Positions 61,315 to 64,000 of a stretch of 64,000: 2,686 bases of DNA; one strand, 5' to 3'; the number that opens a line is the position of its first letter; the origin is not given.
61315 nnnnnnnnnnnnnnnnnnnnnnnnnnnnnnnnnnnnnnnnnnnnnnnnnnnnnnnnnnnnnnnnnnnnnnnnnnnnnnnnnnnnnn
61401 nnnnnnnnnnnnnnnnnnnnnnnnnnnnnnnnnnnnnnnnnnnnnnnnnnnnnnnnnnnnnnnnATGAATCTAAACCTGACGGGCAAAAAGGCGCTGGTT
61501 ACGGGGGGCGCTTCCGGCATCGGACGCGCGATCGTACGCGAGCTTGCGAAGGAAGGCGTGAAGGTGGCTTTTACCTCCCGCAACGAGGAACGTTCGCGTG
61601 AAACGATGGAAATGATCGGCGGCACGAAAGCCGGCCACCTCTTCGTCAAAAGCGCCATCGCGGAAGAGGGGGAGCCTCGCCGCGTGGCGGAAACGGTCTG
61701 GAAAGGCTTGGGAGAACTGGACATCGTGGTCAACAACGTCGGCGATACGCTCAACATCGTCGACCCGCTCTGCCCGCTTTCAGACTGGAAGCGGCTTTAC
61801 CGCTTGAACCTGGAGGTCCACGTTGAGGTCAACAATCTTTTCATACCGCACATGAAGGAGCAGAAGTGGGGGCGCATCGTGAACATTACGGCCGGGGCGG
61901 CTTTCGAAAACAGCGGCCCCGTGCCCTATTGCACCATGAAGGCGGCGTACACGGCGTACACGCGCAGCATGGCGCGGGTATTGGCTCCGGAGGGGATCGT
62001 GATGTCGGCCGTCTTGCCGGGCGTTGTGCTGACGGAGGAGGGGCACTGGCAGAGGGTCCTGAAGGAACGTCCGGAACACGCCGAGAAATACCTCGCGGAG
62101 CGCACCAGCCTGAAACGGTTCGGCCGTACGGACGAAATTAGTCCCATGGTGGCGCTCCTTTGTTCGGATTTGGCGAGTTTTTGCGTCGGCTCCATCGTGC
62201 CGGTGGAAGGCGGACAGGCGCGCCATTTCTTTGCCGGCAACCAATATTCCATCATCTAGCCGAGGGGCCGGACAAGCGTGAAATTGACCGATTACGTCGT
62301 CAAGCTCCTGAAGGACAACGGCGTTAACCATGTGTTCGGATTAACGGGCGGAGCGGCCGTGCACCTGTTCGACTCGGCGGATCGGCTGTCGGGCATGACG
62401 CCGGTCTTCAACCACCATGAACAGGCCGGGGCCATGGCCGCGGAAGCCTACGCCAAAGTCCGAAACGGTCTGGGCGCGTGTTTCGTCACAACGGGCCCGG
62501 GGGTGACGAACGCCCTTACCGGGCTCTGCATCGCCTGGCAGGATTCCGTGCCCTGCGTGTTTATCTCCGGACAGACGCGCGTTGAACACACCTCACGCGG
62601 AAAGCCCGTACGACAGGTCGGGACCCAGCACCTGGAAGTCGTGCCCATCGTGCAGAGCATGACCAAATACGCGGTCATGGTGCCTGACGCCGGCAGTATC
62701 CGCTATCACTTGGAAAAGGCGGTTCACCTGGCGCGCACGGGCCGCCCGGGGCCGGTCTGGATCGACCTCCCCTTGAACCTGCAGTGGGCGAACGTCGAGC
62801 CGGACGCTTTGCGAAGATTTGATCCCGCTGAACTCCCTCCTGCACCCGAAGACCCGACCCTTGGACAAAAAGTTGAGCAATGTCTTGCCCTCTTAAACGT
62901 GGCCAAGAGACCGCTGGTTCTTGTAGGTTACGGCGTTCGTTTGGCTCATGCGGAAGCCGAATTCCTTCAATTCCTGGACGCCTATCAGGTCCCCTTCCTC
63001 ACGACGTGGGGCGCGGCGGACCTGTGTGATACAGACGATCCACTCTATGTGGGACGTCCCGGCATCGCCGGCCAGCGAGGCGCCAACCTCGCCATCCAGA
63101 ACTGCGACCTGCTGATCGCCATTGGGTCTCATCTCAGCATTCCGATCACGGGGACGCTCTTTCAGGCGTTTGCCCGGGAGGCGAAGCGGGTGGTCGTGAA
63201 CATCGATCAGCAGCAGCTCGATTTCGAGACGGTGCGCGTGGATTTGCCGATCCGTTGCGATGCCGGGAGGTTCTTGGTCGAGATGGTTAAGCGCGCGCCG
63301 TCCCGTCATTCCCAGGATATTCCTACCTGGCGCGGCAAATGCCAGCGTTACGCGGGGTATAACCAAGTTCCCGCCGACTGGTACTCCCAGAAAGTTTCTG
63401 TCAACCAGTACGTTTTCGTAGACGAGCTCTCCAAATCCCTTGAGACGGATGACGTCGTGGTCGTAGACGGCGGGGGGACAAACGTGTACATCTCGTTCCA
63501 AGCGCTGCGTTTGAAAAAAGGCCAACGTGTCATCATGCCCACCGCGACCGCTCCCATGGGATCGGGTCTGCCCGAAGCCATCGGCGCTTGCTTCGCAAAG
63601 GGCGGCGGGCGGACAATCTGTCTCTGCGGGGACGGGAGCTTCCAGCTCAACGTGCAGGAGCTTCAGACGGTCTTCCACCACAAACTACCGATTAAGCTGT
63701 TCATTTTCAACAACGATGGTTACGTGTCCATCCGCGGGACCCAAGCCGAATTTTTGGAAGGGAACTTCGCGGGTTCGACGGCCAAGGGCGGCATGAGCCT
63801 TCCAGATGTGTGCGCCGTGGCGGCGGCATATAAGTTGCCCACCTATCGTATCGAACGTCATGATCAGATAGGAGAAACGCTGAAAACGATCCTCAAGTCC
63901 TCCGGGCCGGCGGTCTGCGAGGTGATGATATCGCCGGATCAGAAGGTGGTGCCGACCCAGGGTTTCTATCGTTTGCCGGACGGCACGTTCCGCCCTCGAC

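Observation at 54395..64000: Glycan-locus segment combining E1 alpha/beta, a sugar C-methyltransferase, DmpF/DmpG aldolase-dehydrogenase, an HpcH aldolase and a YerE/ALS-like ThDP enzyme: candidate pathway for an undescribed branched or higher-carbon sugar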

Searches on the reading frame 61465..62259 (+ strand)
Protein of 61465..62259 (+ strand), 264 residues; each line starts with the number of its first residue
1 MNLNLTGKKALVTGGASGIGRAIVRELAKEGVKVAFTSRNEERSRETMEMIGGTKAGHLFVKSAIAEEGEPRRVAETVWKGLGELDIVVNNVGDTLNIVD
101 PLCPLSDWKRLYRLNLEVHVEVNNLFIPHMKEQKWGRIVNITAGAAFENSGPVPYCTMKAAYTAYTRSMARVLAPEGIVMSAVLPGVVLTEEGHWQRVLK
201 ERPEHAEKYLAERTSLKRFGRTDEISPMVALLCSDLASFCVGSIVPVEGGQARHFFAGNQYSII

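Call 3: search_protein_families(library=pfam, proteins=[window:61465-62259:+])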
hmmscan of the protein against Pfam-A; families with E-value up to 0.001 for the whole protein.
window:61465-62259:+ (264 aa): 5 families
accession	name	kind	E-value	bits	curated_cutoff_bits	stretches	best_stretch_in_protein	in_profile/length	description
PF00106.31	adh_short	-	7.9e-40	136.9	26.6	1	8-191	1-185/195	short chain dehydrogenase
PF13561.12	adh_short_C2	-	1.7e-38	133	27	1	16-250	3-234/236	Enoyl-(Acyl carrier protein) reductase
PF13460.12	NAD_binding_10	-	0.00015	22.1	27.2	0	14-204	1-161/184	NAD(P)H-binding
PF08659.16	KR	-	0.00023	21.6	22.6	1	11-51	4-45/180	KR domain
PF01370.27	Epimerase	-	0.00091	19.1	20.9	0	10-46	1-37/240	NAD dependent epimerase/dehydratase family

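Call 19: search_protein_families(library=ncbifam, proteins=[window:61465-62259:+], max_evalue=0.00001)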
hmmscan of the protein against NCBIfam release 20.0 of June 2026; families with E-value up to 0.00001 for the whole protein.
window:61465-62259:+ (264 aa): 212 families (the best 25 are shown)
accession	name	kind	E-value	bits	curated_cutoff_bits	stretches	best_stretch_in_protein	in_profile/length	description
NF005559.1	PRK07231.1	subfamily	1.1e-46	159.3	215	1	5-251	2-247/249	glucose 1-dehydrogenase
NF009466.0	PRK12826.1-2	subfamily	1.8e-42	145.5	222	1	8-252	4-245/248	3-oxoacyl-ACP reductase FabG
NF004791.0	PRK06138.1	equivalog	6.2e-41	140.4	312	1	4-251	2-249/252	SDR family oxidoreductase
TIGR01830.1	3oxo_ACP_reduc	equivalog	8.6e-40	136.9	297.75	1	10-250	1-237/239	3-oxoacyl-[acyl-carrier-protein] reductase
NF005095.0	PRK06523.1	subfamily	1.2e-38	133.1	231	1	2-253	5-259/261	oxidoreductase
NF004778.0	PRK06124.1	equivalog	3.5e-38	131.5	303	1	3-255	7-256/256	SDR family oxidoreductase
NF006693.0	PRK09242.1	equivalog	3.4e-37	128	328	1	4-254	7-256/258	SDR family oxidoreductase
NF005067.0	PRK06484.1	equivalog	7.8e-37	127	713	1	6-257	8-257/524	short chain dehydrogenase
NF052558.1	MBtsdlDhBudC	equivalog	1e-36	126.8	270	1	6-252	2-242/250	meso-2,3-butanediol dehydrogenase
NF004198.0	PRK05653.1-3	equivalog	2.6e-36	125.4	296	1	5-251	5-246/248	3-oxoacyl-ACP reductase FabG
NF006070.0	PRK08213.1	subfamily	3.9e-36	124.9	279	1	3-251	8-256/259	gluconate 5-dehydrogenase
TIGR01829.1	AcAcCoA_reduct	subfamily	4.6e-36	124.7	302.1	1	10-251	3-240/242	acetoacetyl-CoA reductase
NF004197.0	PRK05653.1-1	equivalog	8.5e-36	123.8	332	1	1-251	1-246/249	3-oxoacyl-ACP reductase FabG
NF004818.0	PRK06172.1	equivalog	1.8e-35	122.5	336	1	1-251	1-250/253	SDR family oxidoreductase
NF006121.0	PRK08265.1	subfamily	6e-35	121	294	1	2-251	2-245/263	short chain dehydrogenase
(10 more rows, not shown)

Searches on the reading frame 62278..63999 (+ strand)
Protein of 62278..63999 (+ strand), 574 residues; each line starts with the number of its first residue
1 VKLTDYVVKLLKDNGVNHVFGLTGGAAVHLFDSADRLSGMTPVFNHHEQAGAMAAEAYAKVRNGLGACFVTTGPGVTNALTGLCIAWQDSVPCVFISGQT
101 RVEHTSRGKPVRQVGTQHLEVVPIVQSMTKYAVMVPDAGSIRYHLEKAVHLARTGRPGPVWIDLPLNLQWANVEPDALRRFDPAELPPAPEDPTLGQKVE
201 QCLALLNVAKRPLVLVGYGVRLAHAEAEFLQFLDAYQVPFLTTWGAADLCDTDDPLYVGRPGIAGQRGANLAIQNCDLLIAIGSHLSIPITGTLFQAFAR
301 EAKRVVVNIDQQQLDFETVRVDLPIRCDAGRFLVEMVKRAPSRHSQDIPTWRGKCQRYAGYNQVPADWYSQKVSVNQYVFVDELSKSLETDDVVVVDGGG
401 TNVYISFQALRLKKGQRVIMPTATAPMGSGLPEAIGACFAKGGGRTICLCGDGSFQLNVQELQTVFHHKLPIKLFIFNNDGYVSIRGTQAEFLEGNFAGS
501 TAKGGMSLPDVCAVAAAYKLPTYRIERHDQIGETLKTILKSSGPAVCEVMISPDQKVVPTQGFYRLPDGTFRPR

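Call 5: search_protein_families(library=pfam, proteins=[window:62278-63999:+])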
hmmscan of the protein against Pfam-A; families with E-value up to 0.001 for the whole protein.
window:62278-63999:+ (574 aa): 3 families
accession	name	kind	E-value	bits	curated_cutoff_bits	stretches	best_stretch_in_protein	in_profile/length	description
PF02776.23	TPP_enzyme_N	-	2.4e-34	118.1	26.8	1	1-109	1-109/119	Thiamine pyrophosphate enzyme, N-terminal TPP binding domain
PF02775.26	TPP_enzyme_C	-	4.5e-31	108.1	21.9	1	400-549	3-151/151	Thiamine pyrophosphate enzyme, C-terminal TPP binding domain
PF00205.28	TPP_enzyme_M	-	4.5e-30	104.6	30.4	1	199-335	1-136/137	Thiamine pyrophosphate enzyme, central domain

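Call 19: search_protein_families(library=ncbifam, proteins=[window:62278-63999:+], max_evalue=0.00001)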
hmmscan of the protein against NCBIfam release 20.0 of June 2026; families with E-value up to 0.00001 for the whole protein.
window:62278-63999:+ (574 aa): 51 families (the best 25 are shown)
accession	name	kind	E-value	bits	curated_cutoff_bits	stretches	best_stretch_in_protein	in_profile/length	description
TIGR00118.1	acolac_lg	equivalog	2.5e-99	333.3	538.35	1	4-560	4-543/557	biosynthetic-type acetolactate synthase large subunit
NF006524.0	PRK08978.1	equivalog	1.1e-98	331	738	1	4-559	4-532/548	acetolactate synthase 2 catalytic subunit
NF004919.0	PRK06276.1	equivalog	8.3e-88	295.1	866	1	1-557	1-544/582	acetolactate synthase large subunit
NF004710.0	PRK06048.1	equivalog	1.5e-86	291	976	1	2-559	9-545/561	acetolactate synthase large subunit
NF005824.0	PRK07710.1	equivalog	5.7e-84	282.5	976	1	6-560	22-557/573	acetolactate synthase large subunit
NF005651.0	PRK07418.1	subfamily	8.8e-83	278.5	942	1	7-559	25-567/617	acetolactate synthase large subunit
NF005584.0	PRK07282.1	equivalog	1e-82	278.5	970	1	5-559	14-548/566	acetolactate synthase large subunit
NF005228.0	PRK06725.1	equivalog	5.1e-82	275.9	991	1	4-559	19-553/571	acetolactate synthase large subunit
NF006319.0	PRK08527.1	equivalog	6e-82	275.9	905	1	5-559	8-546/565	acetolactate synthase large subunit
NF005860.0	PRK07789.1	equivalog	3.5e-79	266.7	881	1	5-559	38-586/615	acetolactate synthase large subunit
NF006052.0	PRK08199.1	subfamily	9.8e-79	265.1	539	1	6-556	13-542/559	thiamine pyrophosphate protein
NF006016.1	PRK08155.1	equivalog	2.4e-78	263.9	870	1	5-559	7-540/554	acetolactate synthase large subunit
NF006581.0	PRK09107.1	equivalog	2.6e-77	260.5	974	1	4-559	14-561/595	acetolactate synthase 3 large subunit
NF005409.0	PRK06965.1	equivalog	4.6e-76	256.5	1035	1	5-544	25-553/587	acetolactate synthase 3 catalytic subunit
NF005058.0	PRK06466.1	equivalog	2.4e-72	244.2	951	1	4-561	7-557/574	acetolactate synthase 3 large subunit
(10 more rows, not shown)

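Call 36: search_solved_structures(query=window:62278-63999:+, max_evalue=1e-20)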
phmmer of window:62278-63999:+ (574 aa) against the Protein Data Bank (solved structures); distinct sequences matched with E-value up to 1e-20: 86 (the best 60 are shown).
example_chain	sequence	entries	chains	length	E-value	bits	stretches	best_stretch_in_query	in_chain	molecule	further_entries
8rph_A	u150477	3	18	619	1.1e-122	414.1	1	2-571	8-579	Thiamine pyrophosphate-binding protein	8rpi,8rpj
5ahk_A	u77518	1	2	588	6.3e-79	269.6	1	1-563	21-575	ACETOLACTATE SYNTHASE II, LARGE SUBUNIT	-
3e9y_A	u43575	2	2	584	4.2e-64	220.7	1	4-559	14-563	Acetolactate synthase, chloroplastic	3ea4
7stq_A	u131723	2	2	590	1.1e-63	219.3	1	4-559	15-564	Acetolactate synthase, chloroplastic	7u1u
7u25_A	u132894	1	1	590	1.1e-63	219.3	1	4-559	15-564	Acetolactate synthase, chloroplastic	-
8et5_A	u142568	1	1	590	1.1e-63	219.2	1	4-559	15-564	Acetolactate synthase, chloroplastic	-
6u9h_A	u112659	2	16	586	1.4e-63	218.9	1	4-559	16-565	Acetolactate synthase, chloroplastic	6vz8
1ybh_A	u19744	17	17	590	1.5e-63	218.9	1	4-559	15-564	Acetolactate synthase, chloroplast | Acetolactate synthase | Acetolactate synthase, chloroplastic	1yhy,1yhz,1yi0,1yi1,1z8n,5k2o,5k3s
7tzz_A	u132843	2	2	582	1.8e-63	218.6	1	4-559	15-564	Acetolactate synthase, chloroplastic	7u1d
8x3x_A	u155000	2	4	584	1.1e-56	196.2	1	5-554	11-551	BbmA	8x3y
6lpi_A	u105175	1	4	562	2e-56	195.3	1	5-560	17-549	Acetolactate synthase isozyme 1 large subunit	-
8xod_A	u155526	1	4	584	2.1e-56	195.2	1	5-554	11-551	BbmA-G484F complex with CBOA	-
1jsc_A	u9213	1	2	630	1.1e-55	192.8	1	11-559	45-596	ACETOHYDROXY-ACID SYNTHASE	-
6u9d_A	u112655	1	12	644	1.2e-55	192.7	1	11-559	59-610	Acetolactate synthase catalytic subunit, mitochondrial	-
1n0h_A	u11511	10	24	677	1.4e-55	192.5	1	11-559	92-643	Acetolactate synthase | Acetolactate synthase, mitochondrial | Acetolactate synthase catalytic subunit, mitochondrial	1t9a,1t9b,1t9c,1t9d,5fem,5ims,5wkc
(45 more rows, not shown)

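Call 38: search_solved_structures(query=window:62278-63999:+, max_evalue=1e-100, show_alignments=1)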
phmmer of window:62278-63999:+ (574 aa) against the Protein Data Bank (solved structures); distinct sequences matched with E-value up to 1e-100: 1.
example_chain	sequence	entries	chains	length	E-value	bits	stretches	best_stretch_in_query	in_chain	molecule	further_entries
8rph_A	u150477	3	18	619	1.1e-122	414.1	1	2-571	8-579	Thiamine pyrophosphate-binding protein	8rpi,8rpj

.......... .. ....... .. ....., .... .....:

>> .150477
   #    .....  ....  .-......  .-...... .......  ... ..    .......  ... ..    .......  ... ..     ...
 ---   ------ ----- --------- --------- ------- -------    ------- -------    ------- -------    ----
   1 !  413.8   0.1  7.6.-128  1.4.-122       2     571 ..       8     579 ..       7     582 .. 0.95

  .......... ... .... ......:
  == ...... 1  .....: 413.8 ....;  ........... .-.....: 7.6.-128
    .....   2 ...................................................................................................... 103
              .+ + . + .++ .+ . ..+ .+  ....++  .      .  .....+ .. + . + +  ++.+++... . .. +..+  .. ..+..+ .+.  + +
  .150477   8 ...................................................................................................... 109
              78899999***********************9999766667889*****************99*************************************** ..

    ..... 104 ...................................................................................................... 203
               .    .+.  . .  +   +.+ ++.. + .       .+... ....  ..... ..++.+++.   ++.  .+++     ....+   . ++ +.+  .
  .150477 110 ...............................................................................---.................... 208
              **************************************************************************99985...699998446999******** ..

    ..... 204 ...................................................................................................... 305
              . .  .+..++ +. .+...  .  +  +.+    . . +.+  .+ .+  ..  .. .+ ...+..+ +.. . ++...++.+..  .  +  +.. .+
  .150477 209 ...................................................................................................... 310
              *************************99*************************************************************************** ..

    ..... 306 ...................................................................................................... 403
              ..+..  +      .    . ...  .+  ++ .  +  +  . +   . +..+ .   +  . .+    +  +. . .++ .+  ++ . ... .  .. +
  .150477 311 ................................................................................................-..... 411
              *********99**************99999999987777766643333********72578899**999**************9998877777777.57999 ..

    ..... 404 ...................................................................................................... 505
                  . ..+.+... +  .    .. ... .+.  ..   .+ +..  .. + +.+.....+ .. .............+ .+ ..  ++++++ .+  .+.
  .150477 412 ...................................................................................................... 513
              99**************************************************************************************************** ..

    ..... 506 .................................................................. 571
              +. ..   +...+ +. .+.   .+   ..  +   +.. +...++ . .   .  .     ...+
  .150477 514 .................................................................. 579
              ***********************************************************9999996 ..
